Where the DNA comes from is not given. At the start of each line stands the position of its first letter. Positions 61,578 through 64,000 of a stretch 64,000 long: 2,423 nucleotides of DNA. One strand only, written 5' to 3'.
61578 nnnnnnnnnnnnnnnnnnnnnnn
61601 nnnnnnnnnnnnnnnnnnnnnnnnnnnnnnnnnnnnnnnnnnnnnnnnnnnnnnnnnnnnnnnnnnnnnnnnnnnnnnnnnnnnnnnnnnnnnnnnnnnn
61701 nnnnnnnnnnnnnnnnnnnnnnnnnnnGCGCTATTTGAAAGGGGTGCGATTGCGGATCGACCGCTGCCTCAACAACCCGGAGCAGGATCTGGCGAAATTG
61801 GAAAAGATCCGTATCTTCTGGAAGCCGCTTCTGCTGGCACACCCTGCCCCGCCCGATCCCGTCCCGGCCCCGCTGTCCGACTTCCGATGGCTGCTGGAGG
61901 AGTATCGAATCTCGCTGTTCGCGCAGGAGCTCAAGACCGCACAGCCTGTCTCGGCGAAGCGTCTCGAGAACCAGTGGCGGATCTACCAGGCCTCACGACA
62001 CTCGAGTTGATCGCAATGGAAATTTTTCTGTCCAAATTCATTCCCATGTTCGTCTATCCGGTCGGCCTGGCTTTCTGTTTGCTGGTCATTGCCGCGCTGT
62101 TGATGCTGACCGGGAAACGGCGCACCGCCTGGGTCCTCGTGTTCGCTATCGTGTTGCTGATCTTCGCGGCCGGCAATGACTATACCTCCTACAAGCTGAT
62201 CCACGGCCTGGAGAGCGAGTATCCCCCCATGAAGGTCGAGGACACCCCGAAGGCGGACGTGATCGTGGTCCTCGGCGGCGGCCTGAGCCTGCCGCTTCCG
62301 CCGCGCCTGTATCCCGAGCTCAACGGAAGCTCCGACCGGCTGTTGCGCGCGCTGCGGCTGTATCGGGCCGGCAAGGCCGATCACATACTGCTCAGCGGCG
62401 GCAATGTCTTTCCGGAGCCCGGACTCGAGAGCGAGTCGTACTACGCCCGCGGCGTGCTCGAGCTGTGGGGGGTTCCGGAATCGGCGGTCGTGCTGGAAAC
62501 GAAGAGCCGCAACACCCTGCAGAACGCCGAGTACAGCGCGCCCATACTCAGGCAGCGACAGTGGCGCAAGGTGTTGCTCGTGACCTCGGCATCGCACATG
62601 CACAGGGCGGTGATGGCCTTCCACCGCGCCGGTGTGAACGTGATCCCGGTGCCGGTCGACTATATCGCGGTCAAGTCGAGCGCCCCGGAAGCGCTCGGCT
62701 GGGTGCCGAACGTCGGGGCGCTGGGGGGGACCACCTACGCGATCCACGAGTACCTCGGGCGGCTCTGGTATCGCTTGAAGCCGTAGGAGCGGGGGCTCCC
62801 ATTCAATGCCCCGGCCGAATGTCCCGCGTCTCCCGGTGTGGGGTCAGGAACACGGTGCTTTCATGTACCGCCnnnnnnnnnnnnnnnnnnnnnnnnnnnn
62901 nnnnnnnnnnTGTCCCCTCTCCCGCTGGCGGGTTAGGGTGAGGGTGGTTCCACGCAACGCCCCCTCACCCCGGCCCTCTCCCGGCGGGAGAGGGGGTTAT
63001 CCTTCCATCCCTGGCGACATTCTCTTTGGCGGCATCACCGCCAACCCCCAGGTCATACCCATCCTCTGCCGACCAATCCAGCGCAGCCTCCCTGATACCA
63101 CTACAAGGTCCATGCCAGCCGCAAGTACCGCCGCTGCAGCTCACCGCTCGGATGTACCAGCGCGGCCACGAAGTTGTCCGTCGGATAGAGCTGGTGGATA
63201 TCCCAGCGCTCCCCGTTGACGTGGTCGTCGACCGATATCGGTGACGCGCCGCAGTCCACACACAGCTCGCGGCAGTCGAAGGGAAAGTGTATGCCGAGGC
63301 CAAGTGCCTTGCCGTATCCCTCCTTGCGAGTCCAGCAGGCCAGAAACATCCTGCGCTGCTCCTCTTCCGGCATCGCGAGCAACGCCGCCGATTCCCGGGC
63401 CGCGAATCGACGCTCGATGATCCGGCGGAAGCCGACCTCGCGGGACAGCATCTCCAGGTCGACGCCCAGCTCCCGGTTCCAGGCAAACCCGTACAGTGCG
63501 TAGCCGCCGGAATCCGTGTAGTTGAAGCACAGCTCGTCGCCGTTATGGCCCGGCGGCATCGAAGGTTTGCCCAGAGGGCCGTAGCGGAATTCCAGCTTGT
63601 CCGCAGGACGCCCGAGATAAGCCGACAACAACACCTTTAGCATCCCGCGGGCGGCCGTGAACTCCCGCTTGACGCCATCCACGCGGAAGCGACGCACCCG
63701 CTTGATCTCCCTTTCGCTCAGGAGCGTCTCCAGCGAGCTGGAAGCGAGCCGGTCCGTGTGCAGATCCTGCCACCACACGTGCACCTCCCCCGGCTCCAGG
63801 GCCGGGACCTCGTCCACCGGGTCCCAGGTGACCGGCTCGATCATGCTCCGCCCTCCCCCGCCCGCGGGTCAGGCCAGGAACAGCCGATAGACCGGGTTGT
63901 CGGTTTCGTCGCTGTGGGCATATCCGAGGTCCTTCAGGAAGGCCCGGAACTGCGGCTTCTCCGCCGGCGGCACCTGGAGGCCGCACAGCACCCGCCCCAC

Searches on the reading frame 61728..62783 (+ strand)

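Call 56: search_protein_families(library=pfam, proteins=[window:61728-62783:+], max_evalue=0.00001)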
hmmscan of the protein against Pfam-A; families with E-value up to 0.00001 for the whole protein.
window:61728-62783:+ (352 aa): 1 family
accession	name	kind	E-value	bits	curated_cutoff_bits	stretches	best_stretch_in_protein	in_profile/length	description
PF02698.23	DUF218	-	1.3e-33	116.2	27.6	1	177-344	1-133/133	DUF218 domain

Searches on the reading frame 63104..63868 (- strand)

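Call 56: search_protein_families(library=pfam, proteins=[window:63104-63868:-], max_evalue=0.00001)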
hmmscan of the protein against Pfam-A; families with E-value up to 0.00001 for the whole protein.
window:63104-63868:- (255 aa): 1 family
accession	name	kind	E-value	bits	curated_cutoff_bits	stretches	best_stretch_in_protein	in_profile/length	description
PF01648.25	ACPS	-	4.9e-14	52.7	25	1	134-237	2-110/111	4'-phosphopantetheinyl transferase superfamily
